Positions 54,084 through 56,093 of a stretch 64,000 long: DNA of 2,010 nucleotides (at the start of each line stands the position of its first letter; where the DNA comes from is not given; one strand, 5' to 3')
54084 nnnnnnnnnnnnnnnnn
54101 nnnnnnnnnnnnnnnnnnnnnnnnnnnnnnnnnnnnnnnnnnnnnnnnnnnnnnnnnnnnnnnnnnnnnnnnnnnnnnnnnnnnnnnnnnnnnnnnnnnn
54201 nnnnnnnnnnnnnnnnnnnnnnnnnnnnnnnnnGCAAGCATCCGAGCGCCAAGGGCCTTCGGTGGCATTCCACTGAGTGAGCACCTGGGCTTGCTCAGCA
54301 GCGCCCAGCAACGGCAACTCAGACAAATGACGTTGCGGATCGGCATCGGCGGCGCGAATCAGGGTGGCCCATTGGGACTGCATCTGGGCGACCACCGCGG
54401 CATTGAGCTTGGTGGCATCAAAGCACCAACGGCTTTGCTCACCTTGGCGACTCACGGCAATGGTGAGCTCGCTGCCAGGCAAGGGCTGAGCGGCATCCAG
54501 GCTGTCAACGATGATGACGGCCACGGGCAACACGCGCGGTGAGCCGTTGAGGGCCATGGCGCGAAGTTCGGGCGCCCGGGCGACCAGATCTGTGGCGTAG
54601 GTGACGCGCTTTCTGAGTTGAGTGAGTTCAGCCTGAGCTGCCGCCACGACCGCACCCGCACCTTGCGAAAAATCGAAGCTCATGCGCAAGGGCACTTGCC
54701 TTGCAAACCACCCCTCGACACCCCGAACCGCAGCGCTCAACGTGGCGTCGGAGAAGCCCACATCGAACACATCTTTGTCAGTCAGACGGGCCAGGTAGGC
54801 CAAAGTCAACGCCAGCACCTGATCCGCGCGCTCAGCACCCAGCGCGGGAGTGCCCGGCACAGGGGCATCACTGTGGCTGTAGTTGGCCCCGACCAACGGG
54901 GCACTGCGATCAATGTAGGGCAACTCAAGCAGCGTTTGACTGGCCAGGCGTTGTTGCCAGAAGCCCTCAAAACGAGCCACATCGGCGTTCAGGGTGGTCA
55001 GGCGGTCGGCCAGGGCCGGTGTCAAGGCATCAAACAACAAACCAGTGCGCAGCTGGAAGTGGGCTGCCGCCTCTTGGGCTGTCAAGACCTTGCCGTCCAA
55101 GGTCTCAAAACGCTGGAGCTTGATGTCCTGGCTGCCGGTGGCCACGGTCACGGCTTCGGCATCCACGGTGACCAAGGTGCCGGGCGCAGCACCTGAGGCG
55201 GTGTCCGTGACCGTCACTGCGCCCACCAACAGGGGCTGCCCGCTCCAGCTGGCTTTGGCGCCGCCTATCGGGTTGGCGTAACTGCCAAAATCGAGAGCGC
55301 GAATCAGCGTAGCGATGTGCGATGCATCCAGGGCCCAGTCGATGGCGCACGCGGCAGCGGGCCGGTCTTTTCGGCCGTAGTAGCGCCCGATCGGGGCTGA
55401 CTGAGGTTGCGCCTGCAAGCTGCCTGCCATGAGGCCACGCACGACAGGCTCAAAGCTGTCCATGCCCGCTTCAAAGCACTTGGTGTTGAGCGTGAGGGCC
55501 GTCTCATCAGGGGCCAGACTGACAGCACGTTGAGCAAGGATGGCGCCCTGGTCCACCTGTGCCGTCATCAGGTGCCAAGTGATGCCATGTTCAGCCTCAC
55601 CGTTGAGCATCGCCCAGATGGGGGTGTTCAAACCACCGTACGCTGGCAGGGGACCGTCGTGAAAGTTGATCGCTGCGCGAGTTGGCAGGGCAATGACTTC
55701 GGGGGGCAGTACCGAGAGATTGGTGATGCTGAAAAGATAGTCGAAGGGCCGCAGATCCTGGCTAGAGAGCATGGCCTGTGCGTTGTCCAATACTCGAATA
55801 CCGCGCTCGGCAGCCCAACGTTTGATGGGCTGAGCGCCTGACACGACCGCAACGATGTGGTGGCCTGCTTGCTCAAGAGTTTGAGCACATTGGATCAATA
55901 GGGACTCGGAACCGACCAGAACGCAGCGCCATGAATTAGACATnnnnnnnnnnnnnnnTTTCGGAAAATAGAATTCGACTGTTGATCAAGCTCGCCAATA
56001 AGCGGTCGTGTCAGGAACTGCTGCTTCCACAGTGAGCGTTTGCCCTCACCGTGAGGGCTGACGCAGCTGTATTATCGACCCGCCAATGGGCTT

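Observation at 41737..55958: Compact hybrid NRPS-PKS cluster with glycosyltransferase, sugar aminotransferase and its own PPTase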

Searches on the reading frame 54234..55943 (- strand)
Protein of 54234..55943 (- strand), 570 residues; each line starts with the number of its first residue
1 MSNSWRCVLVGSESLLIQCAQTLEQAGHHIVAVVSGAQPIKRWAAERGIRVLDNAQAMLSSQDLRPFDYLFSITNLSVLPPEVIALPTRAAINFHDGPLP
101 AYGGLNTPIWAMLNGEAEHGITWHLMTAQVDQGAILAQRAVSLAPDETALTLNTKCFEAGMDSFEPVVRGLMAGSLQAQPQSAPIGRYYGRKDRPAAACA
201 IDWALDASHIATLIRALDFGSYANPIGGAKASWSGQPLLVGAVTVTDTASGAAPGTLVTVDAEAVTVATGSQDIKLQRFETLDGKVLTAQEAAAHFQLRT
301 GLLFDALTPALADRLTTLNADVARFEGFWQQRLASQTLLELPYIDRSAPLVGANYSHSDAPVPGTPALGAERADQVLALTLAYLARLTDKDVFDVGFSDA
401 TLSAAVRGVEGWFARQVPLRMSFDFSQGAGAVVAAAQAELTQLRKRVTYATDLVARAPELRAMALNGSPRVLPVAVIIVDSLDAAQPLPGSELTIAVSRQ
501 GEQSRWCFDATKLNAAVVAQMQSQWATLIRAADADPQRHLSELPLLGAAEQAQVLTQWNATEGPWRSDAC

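Call 14: find_related_loci(query=A1, collection=genome_contigs, flank=10000)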
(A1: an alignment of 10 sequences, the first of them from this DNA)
Query A1 (560 aa) in genome_contigs; peptide patterns used: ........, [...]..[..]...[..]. (x = any residue, [..] = any of these).
600 stretches matched a pattern (row limit reached: there are more); 574 encode a relative of the query (tblastn E <= 1e-3); the best 80 are kept; 80 distinct loci.
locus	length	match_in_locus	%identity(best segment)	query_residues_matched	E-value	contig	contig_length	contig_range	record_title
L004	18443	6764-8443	74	1-560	0e+0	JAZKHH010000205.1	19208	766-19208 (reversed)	MAG: Pseudomonadota bacterium isolate DC_RB_04_SPN110320-bin082 DCRB04SPN_B082_0_000000000205, whole genome shotgun sequ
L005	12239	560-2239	74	1-560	0e+0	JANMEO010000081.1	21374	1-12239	MAG: Burkholderiales bacterium isolate OTE_70b_metabat_83_sub OTE_70b_k141_1247395, whole genome shotgun sequence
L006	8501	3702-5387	75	1-560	0e+0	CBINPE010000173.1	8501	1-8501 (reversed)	MAG TPA_asm: uncultured Burkholderiales bacterium isolate SRR16817063_concoct_70 genome assembly, contig: ERZ27393303.24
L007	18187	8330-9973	61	1-560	0e+0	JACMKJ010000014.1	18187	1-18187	MAG: Rhizobacter sp. isolate ES-bin-216 ES-bin-216-contig-k141_426162, whole genome shotgun sequence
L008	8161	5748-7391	60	1-560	0e+0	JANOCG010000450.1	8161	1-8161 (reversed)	MAG: Rhizobacter sp. isolate VAR_17_metabat_424 VAR_17_k141_1980798, whole genome shotgun sequence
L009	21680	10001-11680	57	1-559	0e+0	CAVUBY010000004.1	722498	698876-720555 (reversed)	MAG: uncultured beta proteobacterium isolate MFD02979.bin.2.143 genome assembly, contig: contig_13381, whole genome shot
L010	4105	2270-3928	57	1-560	0e+0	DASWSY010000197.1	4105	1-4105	MAG TPA_asm: Rhizobacter sp. isolate SMAG_U3561 k141_227509, whole genome shotgun sequence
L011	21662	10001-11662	56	1-560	0e+0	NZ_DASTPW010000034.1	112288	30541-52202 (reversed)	MAG: Methylibium sp. isolate SMAG_U2207 k141_600305, whole genome shotgun sequence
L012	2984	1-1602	53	20-559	0e+0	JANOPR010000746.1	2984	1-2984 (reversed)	MAG: Burkholderiales bacterium isolate VAR_4_metabat_454 VAR_4_k141_3882604, whole genome shotgun sequence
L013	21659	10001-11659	50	1-559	1e-162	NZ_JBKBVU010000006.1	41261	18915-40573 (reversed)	MAG: Caldimonas sp. isolate 21I_069.bin.3 NODE_756_length_41261_cov_2.704400, whole genome shotgun sequence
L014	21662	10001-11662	48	1-559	9e-159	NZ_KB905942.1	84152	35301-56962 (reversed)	Caldimonas manganoxidans ATCC BAA-369 F615DRAFT_scaffold00014.14, whole genome shotgun sequence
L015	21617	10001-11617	50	6-560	3e-150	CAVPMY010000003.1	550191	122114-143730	MAG: uncultured beta proteobacterium isolate MFD09964.bin.1.338 genome assembly, contig: contig_15890, whole genome shot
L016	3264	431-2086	45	1-559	2e-156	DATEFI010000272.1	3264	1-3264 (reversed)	MAG TPA_asm: Rhizorhapis sp. isolate SMAG_U8755 k141_1329897, whole genome shotgun sequence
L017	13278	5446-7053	49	8-560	2e-143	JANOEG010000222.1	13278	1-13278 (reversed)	MAG: Burkholderiales bacterium isolate SOY_65_metabat_391 SOY_65_k141_1359009, whole genome shotgun sequence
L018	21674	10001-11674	44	1-560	5e-141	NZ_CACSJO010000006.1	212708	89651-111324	Novosphingobium sp. 18050 isolate 18050_Novoshingobium1_Ancestor, whole genome shotgun sequence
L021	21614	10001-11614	42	6-560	3e-127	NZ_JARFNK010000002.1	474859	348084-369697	Sphingobium arseniciresistens strain H39-3-25 spades_K_21_77_2, whole genome shotgun sequence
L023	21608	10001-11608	44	6-559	2e-125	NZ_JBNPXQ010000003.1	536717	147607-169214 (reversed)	Sphingomonas zeicaulis strain DSM 100587 Ga0373354_03, whole genome shotgun sequence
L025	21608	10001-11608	42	6-560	7e-124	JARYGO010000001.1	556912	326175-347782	MAG: Sphingobium sp. isolate MAG7_BQ7 NODE_12_length_556912_cov_32.328278, whole genome shotgun sequence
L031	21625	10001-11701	42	1-560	2e-122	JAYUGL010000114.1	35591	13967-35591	MAG: Sterolibacteriaceae bacterium isolate GFS_8094 GFS_8094_113, whole genome shotgun sequence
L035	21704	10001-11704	38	1-560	3e-118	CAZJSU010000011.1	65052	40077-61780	MAG TPA_asm: uncultured Anaerolineaceae bacterium isolate SRP268622_co1_277 genome assembly, contig: NODE_737_length_650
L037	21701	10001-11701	36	5-559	2e-117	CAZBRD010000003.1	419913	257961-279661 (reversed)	MAG TPA_asm: uncultured Phycisphaeraceae bacterium isolate SRP287051_co1_53 genome assembly, contig: NODE_25_length_4199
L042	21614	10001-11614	41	6-560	3e-114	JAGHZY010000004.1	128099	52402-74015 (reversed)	MAG: Sphingopyxis sp. isolate BIN8 scaffold4_cov0, whole genome shotgun sequence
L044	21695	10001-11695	32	4-559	3e-111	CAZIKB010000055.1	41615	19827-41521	MAG TPA_asm: uncultured Cytophagia bacterium isolate binchicken_co121_9 genome assembly, contig: NODE_368_length_41615_c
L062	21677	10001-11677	35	4-559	6e-103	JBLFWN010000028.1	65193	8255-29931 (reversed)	MAG: Planctomycetota bacterium isolate 3300053785_139 Ga0535658_0000486, whole genome shotgun sequence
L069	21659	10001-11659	33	7-559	2e-98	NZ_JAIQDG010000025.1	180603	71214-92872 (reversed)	Myxococcus sp. RHSTA-1-4 NODE_25_length_180603_cov_157.143841, whole genome shotgun sequence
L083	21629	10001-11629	34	9-559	2e-95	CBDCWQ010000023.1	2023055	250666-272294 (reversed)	MAG: Myxococcota bacterium isolate 159d441a-5128-48e9-9a90-04660ad44008 genome assembly, contig: contig_23, whole genome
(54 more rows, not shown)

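Call 22: search_protein_families(library=pfam, proteins=[L042:4127-5509:-, L021:2849-4510:+, L025:8512-9807:+, L042:5506-6726:-, L031:3303-4649:-, L044:19824-21092:+, L062:1039-2292:-, L023:82-1701:+, L025:7484-8893:+, L035:852-1760:+], max_evalue=0.00001)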
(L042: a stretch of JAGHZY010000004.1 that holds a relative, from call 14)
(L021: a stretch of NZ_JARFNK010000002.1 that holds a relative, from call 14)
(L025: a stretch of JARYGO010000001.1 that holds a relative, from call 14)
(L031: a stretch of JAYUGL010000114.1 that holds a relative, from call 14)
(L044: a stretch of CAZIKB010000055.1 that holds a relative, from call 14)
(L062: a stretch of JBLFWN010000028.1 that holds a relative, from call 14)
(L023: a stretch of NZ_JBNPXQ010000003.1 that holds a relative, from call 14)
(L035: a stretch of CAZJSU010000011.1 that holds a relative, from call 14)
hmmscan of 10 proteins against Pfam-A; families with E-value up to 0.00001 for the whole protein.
L042:4127-5509:- (460 aa): 2 families
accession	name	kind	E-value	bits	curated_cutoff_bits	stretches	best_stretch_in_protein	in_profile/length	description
PF13440.11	Polysacc_synt_3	-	1.4e-47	162.8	23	1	52-343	1-289/293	Polysaccharide biosynthesis protein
PF01943.22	Polysacc_synt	-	9e-30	104.5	28.2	1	29-297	2-274/274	Polysaccharide biosynthesis protein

L021:2849-4510:+ (553 aa): 1 family
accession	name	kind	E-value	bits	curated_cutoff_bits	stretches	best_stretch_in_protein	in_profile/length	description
PF04932.20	Wzy_C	-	1.9e-08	34.7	31.7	1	323-460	3-149/149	O-Antigen ligase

L025:8512-9807:+ (431 aa): 2 families
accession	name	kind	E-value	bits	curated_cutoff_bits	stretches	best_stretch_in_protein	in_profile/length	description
PF00535.33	Glycos_transf_2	-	2.2e-12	47.6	23.3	1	143-265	3-125/168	Glycosyl transferase family 2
PF13632.12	Glyco_trans_2_3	-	1.5e-07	31.8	27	1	279-392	69-173/198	Glycosyl transferase family group 2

L042:5506-6726:- (406 aa): 5 families
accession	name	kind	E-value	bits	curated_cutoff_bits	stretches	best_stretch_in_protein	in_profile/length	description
PF00534.26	Glycos_transf_1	-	8.6e-27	94.2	26.4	1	212-378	14-171/172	Glycosyl transferases group 1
PF13692.12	Glyco_trans_1_4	-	1e-25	91.1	27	1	214-363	2-140/142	Glycosyl transferases group 1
PF13439.12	Glyco_transf_4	-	2e-11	44.6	28.5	1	17-197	2-166/170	Glycosyltransferase Family 4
PF13579.12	Glyco_trans_4_4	-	2.7e-07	31.5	29.7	1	17-180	1-144/158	Glycosyl transferase 4-like domain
PF13524.12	Glyco_trans_1_2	-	5e-07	30.2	25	1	236-391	7-140/144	Glycosyl transferase-like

L031:3303-4649:- (448 aa): 0 families

L044:19824-21092:+ (422 aa): 4 families
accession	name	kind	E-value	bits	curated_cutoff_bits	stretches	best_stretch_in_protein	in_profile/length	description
PF00534.26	Glycos_transf_1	-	1.4e-32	113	26.4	1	234-397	5-172/172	Glycosyl transferases group 1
PF13692.12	Glyco_trans_1_4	-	1.4e-25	90.7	27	1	246-383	3-142/142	Glycosyl transferases group 1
PF13439.12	Glyco_transf_4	-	2.2e-11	44.5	28.5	1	63-219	1-167/170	Glycosyltransferase Family 4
PF13524.12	Glyco_trans_1_2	-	2.2e-07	31.3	25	1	329-412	62-143/144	Glycosyl transferase-like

L062:1039-2292:- (417 aa): 2 families
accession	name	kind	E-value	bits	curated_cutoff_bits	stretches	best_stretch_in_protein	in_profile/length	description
PF00534.26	Glycos_transf_1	-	1.3e-13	51.3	26.4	1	222-364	15-156/172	Glycosyl transferases group 1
PF13692.12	Glyco_trans_1_4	-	1.9e-12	48.1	27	1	224-363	3-139/142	Glycosyl transferases group 1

L023:82-1701:+ (539 aa): 0 families

L025:7484-8893:+ (469 aa): 3 families
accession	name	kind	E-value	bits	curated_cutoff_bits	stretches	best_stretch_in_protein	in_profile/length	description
PF13641.12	Glyco_tranf_2_3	-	1.7e-16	61.4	27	1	119-344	1-227/230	Glycosyltransferase like family 2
PF13632.12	Glyco_trans_2_3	-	6.8e-13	49.3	27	1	209-391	2-193/198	Glycosyl transferase family group 2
PF00535.33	Glycos_transf_2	-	3.3e-10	40.6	23.3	1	123-240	2-114/168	Glycosyl transferase family 2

L035:852-1760:+ (302 aa): 2 families
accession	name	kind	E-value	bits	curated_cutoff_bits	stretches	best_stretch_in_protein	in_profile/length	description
PF00005.33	ABC_tran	-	2.2e-34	119.5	25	1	19-164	1-136/137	ABC transporter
PF13304.12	AAA_21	-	6.6e-15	56.4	27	1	130-193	231-298/304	AAA domain, putative AbiEii toxin, Type IV TA system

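Call 36: search_protein_families(library=pfam, proteins=[L069:14535-15809:+, L069:1768-2724:-, L069:620-1546:-, L031:733-2106:+, L031:4695-5675:-, L031:5788-7665:-, L031:9009-9791:+, L037:8857-9792:+, L037:1575-2681:+, L083:14722-15579:+], max_evalue=0.0001)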
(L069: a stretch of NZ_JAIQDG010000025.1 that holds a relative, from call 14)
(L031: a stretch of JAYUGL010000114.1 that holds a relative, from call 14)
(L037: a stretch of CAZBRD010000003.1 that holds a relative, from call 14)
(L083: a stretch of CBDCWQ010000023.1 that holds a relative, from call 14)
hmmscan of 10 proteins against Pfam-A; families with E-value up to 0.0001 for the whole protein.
L069:14535-15809:+ (424 aa): 0 families

L069:1768-2724:- (318 aa): 3 families
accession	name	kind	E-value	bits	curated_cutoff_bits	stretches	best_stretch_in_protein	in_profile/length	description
PF01323.26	DSBA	-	2.3e-30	106.2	25.6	1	114-305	2-190/191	DSBA-like thioredoxin domain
PF13462.12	Thioredoxin_4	-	3.4e-06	27.8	23.2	0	198-284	62-147/165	Thioredoxin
PF13743.12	Thioredoxin_5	-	1.2e-05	25.6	27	1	193-283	75-164/186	Thioredoxin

L069:620-1546:- (308 aa): 1 family
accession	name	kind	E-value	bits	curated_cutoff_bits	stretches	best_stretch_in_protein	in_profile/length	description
PF14099.13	Polysacc_lyase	-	1.6e-16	61.2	29.9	1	55-284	5-197/210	Polysaccharide lyase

L031:733-2106:+ (457 aa): 2 families
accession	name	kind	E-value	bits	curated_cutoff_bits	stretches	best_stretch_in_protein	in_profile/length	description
PF13440.11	Polysacc_synt_3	-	1.3e-45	156.3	23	1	38-342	1-291/293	Polysaccharide biosynthesis protein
PF01943.22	Polysacc_synt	-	5.3e-21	75.7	28.2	1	15-293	2-273/274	Polysaccharide biosynthesis protein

L031:4695-5675:- (326 aa): 2 families
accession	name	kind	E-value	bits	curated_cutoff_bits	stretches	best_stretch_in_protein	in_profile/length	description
PF13621.12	Cupin_8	-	2.1e-06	28.3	27.4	1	147-260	132-241/252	Cupin-like domain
PF08007.18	JmjC_2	-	2.7e-05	24.1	22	0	163-262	36-118/127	JmjC domain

L031:5788-7665:- (625 aa): 2 families
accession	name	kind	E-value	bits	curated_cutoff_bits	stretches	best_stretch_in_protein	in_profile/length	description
PF02129.25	Peptidase_S15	-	2e-47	162.5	23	1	58-323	1-261/262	X-Pro dipeptidyl-peptidase (S15 family)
PF08530.16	PepX_C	-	2.9e-42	145.5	22.5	1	368-606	5-216/217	X-Pro dipeptidyl-peptidase C-terminal non-catalytic domain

L031:9009-9791:+ (260 aa): 0 families

L037:8857-9792:+ (311 aa): 1 family
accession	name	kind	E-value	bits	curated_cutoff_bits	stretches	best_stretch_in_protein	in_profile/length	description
PF00248.27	Aldo_ket_red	-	4e-73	246.5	24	1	16-307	2-288/291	Aldo/keto reductase family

L037:1575-2681:+ (368 aa): 1 family
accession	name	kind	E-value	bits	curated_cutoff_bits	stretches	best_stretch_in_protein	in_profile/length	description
PF00579.31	tRNA-synt_1b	-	1.5e-62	212.1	21.1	1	39-315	3-291/292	tRNA synthetases class I (W and Y)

L083:14722-15579:+ (285 aa): 3 families
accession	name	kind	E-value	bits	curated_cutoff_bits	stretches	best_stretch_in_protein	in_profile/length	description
PF00106.31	adh_short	-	1.6e-34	119.5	26.6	1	9-205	3-187/195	short chain dehydrogenase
PF13561.12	adh_short_C2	-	1e-22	81.4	27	1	13-238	1-218/236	Enoyl-(Acyl carrier protein) reductase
PF08659.16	KR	-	1.5e-08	35.2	22.6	1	10-100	4-96/180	KR domain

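Call 70: search_solved_structures(query=window:54264-55943:-, max_evalue=0.01, show_alignments=1)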
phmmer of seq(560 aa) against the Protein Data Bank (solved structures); distinct sequences matched with E-value up to 0.01: 61 (the best 60 are shown).
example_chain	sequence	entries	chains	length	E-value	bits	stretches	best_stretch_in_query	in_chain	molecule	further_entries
8gjh_A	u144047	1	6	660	5.3e-25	91.4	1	40-274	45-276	Bifunctional polymyxin resistance protein ArnA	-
5j63_A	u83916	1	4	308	7.8e-22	80.9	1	40-288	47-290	Bifunctional polymyxin resistance protein ArnA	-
2bln_A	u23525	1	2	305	7.9e-22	80.9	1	40-287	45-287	PROTEIN YFBG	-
1yrw_A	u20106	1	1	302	9e-22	80.7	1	40-284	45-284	protein ArnA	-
6pih_A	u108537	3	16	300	9.1e-22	80.7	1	40-284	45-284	Bifunctional polymyxin resistance protein ArnA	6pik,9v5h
1z7e_A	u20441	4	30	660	1.1e-21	80.5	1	40-316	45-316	protein ArnA | Bifunctional polymyxin resistance protein ArnA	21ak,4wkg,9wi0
1fmt_A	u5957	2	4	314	1.4e-19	73.5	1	38-291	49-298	METHIONYL-TRNA FMET FORMYLTRANSFERASE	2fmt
3tqq_A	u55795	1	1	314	2e-15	59.8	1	77-288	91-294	Methionyl-tRNA formyltransferase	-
4xd1_A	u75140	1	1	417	9.3e-15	57.6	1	91-277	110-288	TDP-3-aminoquinovose-N-formyltransferase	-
4xcz_A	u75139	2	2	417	1e-14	57.5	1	91-277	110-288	TDP-3-aminoquinovose-N-formyltransferase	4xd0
3r8x_A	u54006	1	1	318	1.1e-14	57.3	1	68-290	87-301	Methionyl-tRNA formyltransferase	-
5vyt_A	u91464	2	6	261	1.2e-14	57.1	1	68-219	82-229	Gdp-mannose 4,6-dehydratase / gdp-4-amino-4,6-dideoxy-d-mannose formyltransferase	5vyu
5vys_A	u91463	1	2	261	1.7e-14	56.7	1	68-219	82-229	Gdp-mannose 4,6-dehydratase / gdp-4-amino-4,6-dideoxy-d-mannose formyltransferase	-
5vyr_A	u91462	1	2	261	1.7e-14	56.7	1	68-219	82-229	Gdp-mannose 4,6-dehydratase / gdp-4-amino-4,6-dideoxy-d-mannose formyltransferase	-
5uai_A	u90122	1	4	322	5.7e-13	51.7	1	40-288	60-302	Methionyl-tRNA formyltransferase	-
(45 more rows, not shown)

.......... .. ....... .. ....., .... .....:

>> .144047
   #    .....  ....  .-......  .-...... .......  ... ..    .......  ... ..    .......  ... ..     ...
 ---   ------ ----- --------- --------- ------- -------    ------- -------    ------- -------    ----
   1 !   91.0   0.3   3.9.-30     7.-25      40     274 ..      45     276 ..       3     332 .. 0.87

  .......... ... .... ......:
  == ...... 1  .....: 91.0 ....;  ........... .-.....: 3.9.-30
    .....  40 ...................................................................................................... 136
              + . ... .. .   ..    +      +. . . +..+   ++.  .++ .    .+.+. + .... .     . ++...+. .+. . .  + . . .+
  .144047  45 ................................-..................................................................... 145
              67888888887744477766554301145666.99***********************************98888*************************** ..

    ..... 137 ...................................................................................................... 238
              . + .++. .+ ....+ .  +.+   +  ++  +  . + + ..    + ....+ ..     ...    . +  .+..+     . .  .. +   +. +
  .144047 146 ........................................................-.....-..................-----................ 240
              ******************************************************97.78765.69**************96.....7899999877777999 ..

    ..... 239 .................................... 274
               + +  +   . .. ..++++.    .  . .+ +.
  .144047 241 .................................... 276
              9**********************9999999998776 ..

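Call 95: search_protein_representatives(protein=window:54234-55943:-)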
Query: 570 residues. Proteins with E-value up to 0.001 (for the whole library): 19374; up to 1e-10: 4636; up to 1e-30: 1462. The best 150 are listed.
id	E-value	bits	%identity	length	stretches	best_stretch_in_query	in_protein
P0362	6.2e-198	675.3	57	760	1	2-570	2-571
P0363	1.7e-162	558.4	54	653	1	2-527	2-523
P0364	1.5e-161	555.3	51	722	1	1-570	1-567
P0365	2.0e-131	455.8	46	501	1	35-538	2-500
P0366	8.0e-123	427.4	39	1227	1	4-564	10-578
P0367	5.3e-114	398.3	38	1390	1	4-565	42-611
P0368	2.7e-113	396.0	41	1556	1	1-568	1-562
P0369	3.5e-113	395.6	41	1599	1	5-560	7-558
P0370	1.1e-112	394.0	38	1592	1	5-570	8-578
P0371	3.6e-112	392.3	37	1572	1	5-570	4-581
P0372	4.4e-112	392.0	39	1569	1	2-570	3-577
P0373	1.1e-111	390.7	40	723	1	5-563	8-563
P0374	4.0e-111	388.8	42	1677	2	4-313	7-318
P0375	5.9e-111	388.3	36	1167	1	2-570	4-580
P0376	1.7e-110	386.8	38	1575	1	2-570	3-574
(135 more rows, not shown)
